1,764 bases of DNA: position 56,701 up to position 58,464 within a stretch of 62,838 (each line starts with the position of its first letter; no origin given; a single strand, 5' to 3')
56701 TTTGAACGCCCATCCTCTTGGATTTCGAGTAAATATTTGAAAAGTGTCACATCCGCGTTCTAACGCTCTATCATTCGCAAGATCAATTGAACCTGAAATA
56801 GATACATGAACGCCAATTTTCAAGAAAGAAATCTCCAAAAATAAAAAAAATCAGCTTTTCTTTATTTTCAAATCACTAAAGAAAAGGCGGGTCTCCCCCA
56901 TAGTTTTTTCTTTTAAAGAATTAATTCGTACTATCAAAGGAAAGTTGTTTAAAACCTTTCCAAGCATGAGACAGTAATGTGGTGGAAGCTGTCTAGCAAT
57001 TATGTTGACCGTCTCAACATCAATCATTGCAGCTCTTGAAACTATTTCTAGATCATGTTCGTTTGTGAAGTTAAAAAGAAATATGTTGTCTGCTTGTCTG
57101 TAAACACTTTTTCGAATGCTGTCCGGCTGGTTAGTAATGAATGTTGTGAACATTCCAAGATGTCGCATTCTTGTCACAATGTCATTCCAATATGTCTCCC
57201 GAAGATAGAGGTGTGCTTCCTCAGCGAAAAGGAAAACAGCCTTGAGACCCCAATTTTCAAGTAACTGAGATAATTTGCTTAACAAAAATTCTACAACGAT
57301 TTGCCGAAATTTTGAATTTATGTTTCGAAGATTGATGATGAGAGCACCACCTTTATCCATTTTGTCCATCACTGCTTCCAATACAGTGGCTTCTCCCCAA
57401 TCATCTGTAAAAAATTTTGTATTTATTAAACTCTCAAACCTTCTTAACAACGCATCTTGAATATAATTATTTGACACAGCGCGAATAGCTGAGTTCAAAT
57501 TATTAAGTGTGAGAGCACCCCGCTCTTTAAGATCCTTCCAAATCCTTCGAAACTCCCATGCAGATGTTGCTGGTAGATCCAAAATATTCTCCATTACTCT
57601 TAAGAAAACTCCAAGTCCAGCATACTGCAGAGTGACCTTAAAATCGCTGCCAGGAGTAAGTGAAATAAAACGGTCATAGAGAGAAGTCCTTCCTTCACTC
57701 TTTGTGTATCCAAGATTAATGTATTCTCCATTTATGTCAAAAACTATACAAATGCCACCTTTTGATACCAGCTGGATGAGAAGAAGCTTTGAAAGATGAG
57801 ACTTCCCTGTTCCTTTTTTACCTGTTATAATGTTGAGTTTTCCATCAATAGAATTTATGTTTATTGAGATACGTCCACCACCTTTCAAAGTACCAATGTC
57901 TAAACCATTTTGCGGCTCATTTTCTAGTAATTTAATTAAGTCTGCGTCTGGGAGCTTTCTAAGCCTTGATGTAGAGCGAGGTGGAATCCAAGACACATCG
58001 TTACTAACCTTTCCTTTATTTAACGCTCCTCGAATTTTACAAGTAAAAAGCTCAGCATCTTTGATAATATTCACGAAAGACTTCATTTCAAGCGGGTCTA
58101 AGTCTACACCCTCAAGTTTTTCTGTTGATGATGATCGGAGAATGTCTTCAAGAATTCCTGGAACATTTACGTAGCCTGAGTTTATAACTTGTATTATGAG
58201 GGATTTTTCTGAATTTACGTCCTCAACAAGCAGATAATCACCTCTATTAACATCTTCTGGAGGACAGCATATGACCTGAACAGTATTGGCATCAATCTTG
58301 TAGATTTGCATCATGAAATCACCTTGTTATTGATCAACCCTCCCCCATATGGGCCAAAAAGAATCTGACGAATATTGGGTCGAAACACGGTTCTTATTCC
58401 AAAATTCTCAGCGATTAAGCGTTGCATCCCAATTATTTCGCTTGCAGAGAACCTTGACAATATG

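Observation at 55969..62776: Co-directional cluster: kinase/NDT-like fusion, four winged-helix paralogs, structured spacer, NurA-HerA, endonuclease IV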

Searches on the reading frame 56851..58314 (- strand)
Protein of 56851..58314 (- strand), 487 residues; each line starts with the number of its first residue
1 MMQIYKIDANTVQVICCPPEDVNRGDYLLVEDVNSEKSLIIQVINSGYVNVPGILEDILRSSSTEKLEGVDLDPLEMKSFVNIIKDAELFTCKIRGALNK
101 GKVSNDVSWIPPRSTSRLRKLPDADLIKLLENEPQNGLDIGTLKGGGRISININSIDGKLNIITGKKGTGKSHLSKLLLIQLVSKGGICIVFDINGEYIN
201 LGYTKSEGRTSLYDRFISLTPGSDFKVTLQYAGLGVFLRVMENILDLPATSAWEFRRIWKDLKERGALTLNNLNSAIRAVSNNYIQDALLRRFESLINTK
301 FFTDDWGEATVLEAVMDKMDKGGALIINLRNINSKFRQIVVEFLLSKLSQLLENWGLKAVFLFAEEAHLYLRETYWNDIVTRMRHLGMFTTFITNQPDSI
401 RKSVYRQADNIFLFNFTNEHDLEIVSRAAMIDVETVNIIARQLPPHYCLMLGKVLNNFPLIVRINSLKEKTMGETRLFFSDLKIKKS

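Call 3: search_protein_families(library=pfam, proteins=[window:56851-58314:-], max_evalue=0.1)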
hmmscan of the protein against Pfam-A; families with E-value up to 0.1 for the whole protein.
window:56851-58314:- (487 aa): 4 families
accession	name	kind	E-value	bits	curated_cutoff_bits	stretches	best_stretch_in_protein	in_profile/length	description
PF01935.23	DUF87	-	2.3e-12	47.9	23.2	1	139-347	2-219/220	Helicase HerA, central domain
PF10412.15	TrwB_AAD_bind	-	0.00022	20.7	20.5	1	150-200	8-57/387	Type IV secretion-system coupling protein DNA-binding domain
PF20720.3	nSTAND3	-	0.008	16.3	27.2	1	162-191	21-50/155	Novel STAND NTPase 3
PF13401.12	AAA_22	-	0.011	16.5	27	0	162-197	9-35/130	AAA domain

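Call 4: search_protein_families(library=ncbifam, proteins=[window:56851-58314:-], max_evalue=0.1)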
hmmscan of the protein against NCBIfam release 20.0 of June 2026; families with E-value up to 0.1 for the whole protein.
window:56851-58314:- (487 aa): 9 families
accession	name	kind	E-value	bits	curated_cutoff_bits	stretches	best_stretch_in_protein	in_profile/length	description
NF042943.1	HerA_antiphage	equivalog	7.8e-13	47.8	800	2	135-200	132-199/566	anti-phage-associated helicase HerA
NF053655.1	CedD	equivalog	2.5e-11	43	600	1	139-439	200-502/527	DNA-translocating ATPase CedD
NF040937.1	HerA_Thermprot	equivalog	7.2e-06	24.7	800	1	105-200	90-182/487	DNA double-strand break repair helicase HerA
NF040819.1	helicase_HerA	equivalog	9.8e-06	24.3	970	1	17-203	22-202/561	DNA double-strand break repair helicase HerA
NF045975.1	VirB4_plasma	equivalog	0.00049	17.9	590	1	162-202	519-559/894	Mbov_0397 family ICE element conjugal transfer ATPase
NF010278.0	PRK13721.1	subfamily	0.021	12.7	1177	1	163-201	484-522/874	type IV secretion system protein TraC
TIGR03743.1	SXT_TraD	subfamily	0.024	13.1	366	1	149-193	167-210/636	conjugative transfer system coupling protein TraD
NF047389.1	ATPase_Sll1717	subfamily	0.032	13.3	75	1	156-191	27-60/454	P-loop ATPase, Sll1717 family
NF045971.1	conju_CD1110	equivalog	0.047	11.9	325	0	161-203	418-461/752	VirB4-like conjugal transfer ATPase, CD1110 family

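Call 5: search_protein_families(library=padloc, proteins=[window:56851-58314:-], max_evalue=0.1)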
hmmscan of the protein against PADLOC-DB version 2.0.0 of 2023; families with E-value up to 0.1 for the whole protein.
window:56851-58314:- (487 aa): 14 families
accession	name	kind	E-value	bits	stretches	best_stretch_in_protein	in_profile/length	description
PDLC04140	mad8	-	4.7e-15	53.9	1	151-480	17-289/314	mads_8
PDLC04103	HerA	-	6.9e-12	42.5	2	360-470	442-562/579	-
PDLC02185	HerA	-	1.4e-11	41.8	2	135-200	139-207/585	-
PDLC04105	HerA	-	2e-11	41.1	2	310-479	365-550/576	-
PDLC04100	HerA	-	3.6e-11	40.5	2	138-200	142-206/580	-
PDLC04097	HerA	-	3.4e-08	30.6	1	376-482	505-610/618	-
PDLC04102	HerA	-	8.9e-06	22.3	2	359-468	505-623/654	-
PDLC01055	HerA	-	0.00013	18.9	1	81-205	91-206/532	Type III coevolved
PDLC04104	HerA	-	0.0017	15.1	1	304-431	162-304/379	-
PDLC04107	HerA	-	0.0085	13.1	1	161-205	172-217/306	-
PDLC02684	DndH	-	0.017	10.6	0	266-345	1501-1575/1715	DndH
PDLC04213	HEC-02A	-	0.018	12.6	1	158-179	23-44/337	-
PDLC03878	NsnB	-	0.022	12.5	1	159-205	22-68/345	-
PDLC04098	HerA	-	0.032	10.8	1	379-471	562-653/686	-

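Call 10: find_encoding_contigs(protein=window:56851-58314:-, flank=10000, max_places=6)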
Protein window:56851-58314:- (487 aa): 1 contig read that carries it; 1 place shown.
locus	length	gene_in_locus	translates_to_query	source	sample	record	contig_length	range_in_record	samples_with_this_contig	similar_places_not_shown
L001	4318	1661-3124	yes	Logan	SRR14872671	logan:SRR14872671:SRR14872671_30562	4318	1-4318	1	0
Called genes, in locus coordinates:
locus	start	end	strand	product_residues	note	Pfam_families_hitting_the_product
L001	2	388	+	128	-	?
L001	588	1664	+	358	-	PF09376:NurA (faint)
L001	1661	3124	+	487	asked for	PF01935:DUF87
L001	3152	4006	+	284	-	PF01261:AP_endonuc_2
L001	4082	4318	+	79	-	?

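Call 11: find_homologous_proteins(query=window:56851-58314:-, max_evalue=0.00001)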
Query window:56851-58314:- (487 aa): 3385 proteins with E <= 0.00001 among 8000 candidates; the best 120 are listed.
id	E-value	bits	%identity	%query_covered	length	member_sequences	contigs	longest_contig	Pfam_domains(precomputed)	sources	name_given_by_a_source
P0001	0.0e+0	1083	100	100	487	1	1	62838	PF01935.24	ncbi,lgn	-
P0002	0.0e+0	1034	94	100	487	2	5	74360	PF01935.24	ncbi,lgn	-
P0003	6.5e-253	858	78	100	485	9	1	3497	PF01935.24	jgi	-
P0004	3.2e-230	783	70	99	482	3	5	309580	PF01935.24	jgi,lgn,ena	-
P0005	3.0e-224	763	68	99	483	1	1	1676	PF01935.24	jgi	-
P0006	1.0e-213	729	64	99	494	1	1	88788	PF01935.24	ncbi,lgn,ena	-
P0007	7.1e-212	722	64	99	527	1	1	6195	PF01935.24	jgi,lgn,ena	-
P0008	1.3e-211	722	64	99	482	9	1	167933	PF01935.24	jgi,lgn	-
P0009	5.3e-211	720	64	99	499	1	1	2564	PF01935.24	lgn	-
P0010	6.0e-207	706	63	100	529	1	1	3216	PF01935.24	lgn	-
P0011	2.0e-206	705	63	99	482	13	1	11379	PF01935.24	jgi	-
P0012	8.8e-206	702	63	99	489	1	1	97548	PF01935.24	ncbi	-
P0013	1.2e-205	702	61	100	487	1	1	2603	PF01935.24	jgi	-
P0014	6.9e-203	693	60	99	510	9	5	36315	PF01935.24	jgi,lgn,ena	-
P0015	8.1e-201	686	61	99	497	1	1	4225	PF01935.24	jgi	jgi:DNA helicase HerA-like ATPase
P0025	5.0e-195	667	59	99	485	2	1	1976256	PF01935.24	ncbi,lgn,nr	ncbi:MAG: ATP-binding protein [Candidatus Bathyarchaeota archaeon]|nr:MAG: ATP-binding protein [Cand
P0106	9.9e-165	567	52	99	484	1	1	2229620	PF01935.24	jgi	-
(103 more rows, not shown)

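Call 12: find_encoding_contigs(protein=P0004, flank=10000, max_places=2)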
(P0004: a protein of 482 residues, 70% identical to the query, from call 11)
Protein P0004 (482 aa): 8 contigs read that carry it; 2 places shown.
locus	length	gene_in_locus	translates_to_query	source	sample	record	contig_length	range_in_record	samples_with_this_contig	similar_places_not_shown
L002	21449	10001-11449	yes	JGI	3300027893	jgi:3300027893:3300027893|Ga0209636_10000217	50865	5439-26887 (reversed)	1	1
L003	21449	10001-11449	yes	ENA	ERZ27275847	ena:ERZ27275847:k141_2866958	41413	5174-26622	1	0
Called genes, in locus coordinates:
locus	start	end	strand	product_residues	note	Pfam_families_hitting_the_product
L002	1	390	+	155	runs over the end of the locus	PF01862:PvlArgDC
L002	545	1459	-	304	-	PF00491:Arginase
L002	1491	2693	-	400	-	PF07690:MFS_1, PF12832:MFS_1_like (weak), PF07690:MFS_1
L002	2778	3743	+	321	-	PF00753:Lactamase_B, PF23023:Anti-Pycsar_Apyc1 (weak), PF12706:Lactamase_B_2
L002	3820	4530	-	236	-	PF01411:tRNA-synt_2c, PF07973:tRNA_SAD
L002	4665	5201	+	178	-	PF00719:Pyrophosphatase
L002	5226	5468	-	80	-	-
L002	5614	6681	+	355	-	PF13207:AAA_17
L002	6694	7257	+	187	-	-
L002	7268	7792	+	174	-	-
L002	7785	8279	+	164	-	-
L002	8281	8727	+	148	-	-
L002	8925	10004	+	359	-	-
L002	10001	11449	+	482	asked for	PF01935:DUF87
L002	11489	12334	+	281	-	PF01261:AP_endonuc_2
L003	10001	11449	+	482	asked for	PF01935:DUF87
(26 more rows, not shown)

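Call 13: find_encoding_contigs(protein=P0025, flank=10000, max_places=2)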
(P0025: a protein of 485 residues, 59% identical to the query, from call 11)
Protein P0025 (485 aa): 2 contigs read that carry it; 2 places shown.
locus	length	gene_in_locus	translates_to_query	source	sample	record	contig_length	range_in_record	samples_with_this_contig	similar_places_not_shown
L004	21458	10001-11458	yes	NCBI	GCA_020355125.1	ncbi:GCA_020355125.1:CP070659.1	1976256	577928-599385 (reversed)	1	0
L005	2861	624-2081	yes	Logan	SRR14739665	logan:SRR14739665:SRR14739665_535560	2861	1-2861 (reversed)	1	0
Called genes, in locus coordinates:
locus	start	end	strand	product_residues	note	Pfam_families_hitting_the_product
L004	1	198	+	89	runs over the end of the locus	-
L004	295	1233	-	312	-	-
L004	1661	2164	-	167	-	PF10050:DUF2284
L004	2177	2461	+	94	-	-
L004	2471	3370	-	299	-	PF19799:DUF6282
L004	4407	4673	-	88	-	PF13192:Thioredoxin_3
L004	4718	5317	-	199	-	PF00227:Proteasome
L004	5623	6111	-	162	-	-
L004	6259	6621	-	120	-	PF02635:DsrE, PF13686:DrsE_2 (weak)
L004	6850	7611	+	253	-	-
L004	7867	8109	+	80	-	PF01206:TusA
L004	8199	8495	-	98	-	-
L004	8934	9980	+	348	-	-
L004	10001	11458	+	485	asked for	PF01935:DUF87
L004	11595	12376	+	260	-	-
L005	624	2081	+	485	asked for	PF01935:DUF87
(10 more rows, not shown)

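Call 14: find_encoding_contigs(protein=P0106, flank=10000, max_places=2)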
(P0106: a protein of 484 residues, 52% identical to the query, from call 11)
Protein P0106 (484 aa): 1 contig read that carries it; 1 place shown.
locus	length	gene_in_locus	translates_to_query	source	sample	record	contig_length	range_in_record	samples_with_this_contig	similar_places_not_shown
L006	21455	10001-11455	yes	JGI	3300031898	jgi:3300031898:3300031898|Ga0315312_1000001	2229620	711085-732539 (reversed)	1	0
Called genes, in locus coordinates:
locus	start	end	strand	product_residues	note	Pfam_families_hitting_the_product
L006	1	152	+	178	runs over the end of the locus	PF00719:Pyrophosphatase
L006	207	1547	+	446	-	PF18195:GatD_N, PF00710:Asparaginase, PF17763:Asparaginase_C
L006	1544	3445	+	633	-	PF02934:GatB_N, PF02938:GAD, PF02637:GatB_Yqey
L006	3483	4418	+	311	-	PF03547:Mem_trans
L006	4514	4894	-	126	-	PF01741:MscL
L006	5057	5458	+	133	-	-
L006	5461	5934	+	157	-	-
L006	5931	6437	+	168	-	-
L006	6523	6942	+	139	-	-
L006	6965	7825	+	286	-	-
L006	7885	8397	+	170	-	-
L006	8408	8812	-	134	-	-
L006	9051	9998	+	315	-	-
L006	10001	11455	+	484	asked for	PF01935:DUF87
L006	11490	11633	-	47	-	-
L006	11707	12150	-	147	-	PF00293:NUDIX, PF14815:NUDIX_4 (faint)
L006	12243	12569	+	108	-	-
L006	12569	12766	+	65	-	PF10049:DUF2283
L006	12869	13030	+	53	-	-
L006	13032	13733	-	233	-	-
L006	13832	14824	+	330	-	PF02646:RmuC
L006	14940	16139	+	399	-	PF00149:Metallophos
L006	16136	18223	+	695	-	PF02463:SMC_N, PF13175:AAA_15 (faint), PF13476:AAA_23 (weak), PF13304:AAA_21 (faint)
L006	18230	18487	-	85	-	PF08510:PIG-P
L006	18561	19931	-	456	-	PF00082:Peptidase_S8, PF16640:Big_3_5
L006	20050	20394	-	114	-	-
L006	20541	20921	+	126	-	-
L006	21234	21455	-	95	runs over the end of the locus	-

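Call 18: find_related_loci(query=A2, collection=genome_contigs, flank=10000)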
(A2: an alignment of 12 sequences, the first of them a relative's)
Query A2 (487 aa) in genome_contigs; peptide patterns used: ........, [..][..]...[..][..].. (x = any residue, [..] = any of these).
600 stretches matched a pattern (row limit reached: there are more); 324 encode a relative of the query (tblastn E <= 1e-3); the best 80 are kept; 80 distinct loci.
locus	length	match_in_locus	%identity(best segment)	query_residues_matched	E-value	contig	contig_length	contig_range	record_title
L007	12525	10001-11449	64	1-483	0e+0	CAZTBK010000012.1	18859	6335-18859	MAG TPA_asm: uncultured Candidatus Bathyarchaeia archaeon isolate binchicken_co349_95 genome assembly, contig: NODE_707_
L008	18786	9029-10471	59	1-481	0e+0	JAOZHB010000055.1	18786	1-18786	MAG: Candidatus Bathyarchaeota archaeon isolate DVMM_8 S150cm_k147_1797644, whole genome shotgun sequence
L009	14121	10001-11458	60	1-486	0e+0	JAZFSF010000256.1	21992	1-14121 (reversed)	MAG: Candidatus Bathyarchaeia archaeon isolate BS1bin.30 BS1bin.30_256, whole genome shotgun sequence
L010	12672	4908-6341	57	1-480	0e+0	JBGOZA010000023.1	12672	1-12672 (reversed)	MAG: Candidatus Bathyarchaeia archaeon isolate OBJ_0618_130150_3 k141_1815361_length_12672_cov_14.4395, whole genome sho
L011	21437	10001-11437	53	1-481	1e-180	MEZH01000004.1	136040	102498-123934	MAG: Candidatus Bathyarchaeota archaeon RBG_16_48_13 RBG_16_scaffold_299, whole genome shotgun sequence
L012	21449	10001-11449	53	1-483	2e-178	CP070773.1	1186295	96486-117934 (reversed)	MAG: Candidatus Bathyarchaeota archaeon isolate bin22 chromosome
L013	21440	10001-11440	53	1-480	6e-177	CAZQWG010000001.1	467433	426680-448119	MAG TPA_asm: uncultured Candidatus Bathyarchaeia archaeon isolate SRP323688_co1_180 genome assembly, contig: NODE_16_len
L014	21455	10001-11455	53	2-482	3e-173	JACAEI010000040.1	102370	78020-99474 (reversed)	MAG: Candidatus Bathyarchaeota archaeon isolate L.E.AR.18 k119_2179485, whole genome shotgun sequence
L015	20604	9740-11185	53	2-481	1e-172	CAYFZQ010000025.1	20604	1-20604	MAG TPA_asm: uncultured Candidatus Bathyarchaeia archaeon isolate ERP108616_co2_541 genome assembly, contig: NODE_3808_l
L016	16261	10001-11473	53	2-487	1e-172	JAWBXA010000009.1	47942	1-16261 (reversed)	MAG: Candidatus Bathyarchaeia archaeon isolate JZ-1_201803_bins_76 JZ-1_201803_bins_76_scaffold_9, whole genome shotgun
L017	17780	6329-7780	54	2-481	2e-172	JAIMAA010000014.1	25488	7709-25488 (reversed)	MAG: Candidatus Bathyarchaeota archaeon isolate HOT.CON.75 Contig15, whole genome shotgun sequence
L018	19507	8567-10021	54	1-481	5e-172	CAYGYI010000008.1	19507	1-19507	MAG TPA_asm: uncultured Candidatus Bathyarchaeia archaeon isolate ERP119294_co1_146 genome assembly, contig: NODE_3433_l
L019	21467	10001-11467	54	2-486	1e-171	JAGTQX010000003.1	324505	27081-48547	MAG: Candidatus Bathyarchaeota archaeon isolate DRTY-6_2_bin_115 DRTY-6_2_bin_115_NODE_3, whole genome shotgun sequence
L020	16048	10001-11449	54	2-480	3e-171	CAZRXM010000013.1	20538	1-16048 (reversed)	MAG TPA_asm: uncultured Candidatus Bathyarchaeia archaeon isolate SRP104967_co1_18 genome assembly, contig: NODE_875_len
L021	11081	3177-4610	54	8-481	2e-171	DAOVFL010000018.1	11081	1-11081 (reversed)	MAG TPA_asm: Candidatus Bathyarchaeota archaeon isolate CSMAG_1108 CSMAG_1108_k141_6622064_length_11081_cov_11.2403, who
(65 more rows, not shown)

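Call 61: search_solved_structures(query=window:56851-58314:-, max_evalue=0.01)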
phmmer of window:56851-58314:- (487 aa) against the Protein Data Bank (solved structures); distinct sequences matched with E-value up to 0.01: 3.
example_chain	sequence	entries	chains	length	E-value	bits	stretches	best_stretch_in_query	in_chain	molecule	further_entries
4d2i_A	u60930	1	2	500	3.2e-10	42.7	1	104-474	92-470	HERA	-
8j4u_M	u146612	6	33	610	2e-05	26.9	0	325-468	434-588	Nucleoside triphosphate hydrolase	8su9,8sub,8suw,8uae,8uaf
9x1l_A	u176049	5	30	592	0.0053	18.9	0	109-203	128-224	DNA helicase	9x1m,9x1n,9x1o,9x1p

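Call 93: search_protein_families(library=ncbifam, proteins=[L006:14940-16139:+, L006:16136-18223:+], max_evalue=0.00001)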
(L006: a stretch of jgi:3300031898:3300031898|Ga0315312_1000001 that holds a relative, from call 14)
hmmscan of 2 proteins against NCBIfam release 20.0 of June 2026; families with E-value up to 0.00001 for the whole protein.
L006:14940-16139:+ (399 aa): 8 families
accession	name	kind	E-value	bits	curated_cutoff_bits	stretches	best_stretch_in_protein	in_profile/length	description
NF041029.1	Mre11_Pyroc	equivalog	4.6e-35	121.3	600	2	5-112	2-107/438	DNA double-strand break repair protein Mre11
NF041031.1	Mre11_Sulfo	equivalog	2.3e-32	112.7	500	1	6-252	2-246/374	DNA double-strand break repair protein Mre11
NF041030.1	Mre11_Halo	equivalog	6e-26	91.4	550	1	7-295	5-271/361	DNA double-strand break repair protein Mre11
TIGR00619.1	sbcd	subfamily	1.3e-15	57.9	77.65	1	7-91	4-88/252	exonuclease subunit SbcD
NF041753.2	sbcd_Staph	equivalog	4.4e-13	48.8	480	1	6-91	3-88/375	exonuclease subunit SbcD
NF008206.2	PRK10966.1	equivalog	1e-12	47.8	450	1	6-91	3-87/380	exonuclease subunit SbcD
TIGR00583.1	mre11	equivalog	8.4e-08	31.6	434.6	0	9-73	9-72/405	DNA repair protein (mre11)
NF041754.1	sbcd_Bac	equivalog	9.1e-06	25.1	750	0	6-93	3-90/390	exonuclease subunit SbcD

L006:16136-18223:+ (695 aa): 15 families
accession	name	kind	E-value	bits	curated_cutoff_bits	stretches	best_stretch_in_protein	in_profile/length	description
NF003034.1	PRK03918.1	equivalog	2.6e-58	197.8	700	3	1-299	1-291/878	DNA double-strand break repair ATPase Rad50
NF002244.0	PRK01156.1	equivalog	5.1e-49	167.1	847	2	1-302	1-284/895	DNA double-strand break repair ATPase Rad50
NF002572.0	PRK02224.1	equivalog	4.4e-45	154.3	1087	3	1-293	1-297/888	DNA double-strand break repair ATPase Rad50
NF041034.1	Rad50_Sulf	equivalog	7.9e-44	149.7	1000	3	1-301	1-290/872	DNA double-strand break repair ATPase Rad50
NF041035.1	Rad50_Halo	equivalog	2.2e-42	145.4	1000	3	1-262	1-266/883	DNA double-strand break repair ATPase Rad50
TIGR00618.1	sbcc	subfamily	5.4e-31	107.4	478.5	2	1-296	1-299/1043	exonuclease subunit SbcC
NF053563.1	Rkd4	equivalog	3.9e-25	88.1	860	2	1-165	1-161/747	arcadin-4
NF045487.1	ASRP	equivalog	6.6e-19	67.9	300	1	194-609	117-540/593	archaea-specific SMC-related protein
TIGR02169.1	SMC_prok_A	equivalog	5.2e-15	54.2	729.4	0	198-402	685-890/1165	chromosome segregation protein SMC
NF045780.1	TrlF_fam_ATP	equivalog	1.9e-09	36.9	350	1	5-397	297-667/944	TrlF family AAA-like ATPase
TIGR02168.1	SMC_prok_B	equivalog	2.6e-09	35.4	567.35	0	377-531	784-937/1181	chromosome segregation protein SMC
TIGR03185.1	DNA_S_dndD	equivalog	4.1e-09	35.4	245.85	1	489-615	441-568/650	DNA sulfur modification protein DndD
NF045781.1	Spaf1101_AAA_ATP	equivalog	5.8e-08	31.6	475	1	10-296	330-606/836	Spaf_1101 family AAA-like ATPase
TIGR00611.2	recf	equivalog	7.7e-08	31.9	172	1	3-92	1-91/339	DNA replication/repair protein RecF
NF010680.0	PRK14079.1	equivalog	7.1e-06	25.3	386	0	1-107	1-107/349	recombination protein F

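Call 94: search_protein_families(library=pfam, proteins=[L015:8142-8546:-, L006:8408-8812:-, L015:6633-7058:+], max_evalue=0.05)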
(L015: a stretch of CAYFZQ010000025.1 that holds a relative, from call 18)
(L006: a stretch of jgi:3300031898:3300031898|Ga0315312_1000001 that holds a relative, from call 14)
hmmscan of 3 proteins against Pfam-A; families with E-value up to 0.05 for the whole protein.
L015:8142-8546:- (134 aa): 1 family
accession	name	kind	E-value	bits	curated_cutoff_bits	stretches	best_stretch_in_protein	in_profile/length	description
PF03965.22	Penicillinase_R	-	0.0032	18.2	22.6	1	75-126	13-63/115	Penicillinase repressor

L006:8408-8812:- (134 aa): 3 families
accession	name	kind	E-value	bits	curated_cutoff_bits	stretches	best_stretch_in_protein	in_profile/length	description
PF03965.22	Penicillinase_R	-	0.00077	20.2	22.6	1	76-127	13-63/115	Penicillinase repressor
PF02334.22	RTP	-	0.016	16.2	26.7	1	80-121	26-67/113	Replication terminator protein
PF00392.27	GntR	-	0.017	15.2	27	0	95-119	34-58/64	Bacterial regulatory proteins, gntR family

L015:6633-7058:+ (141 aa): 0 families
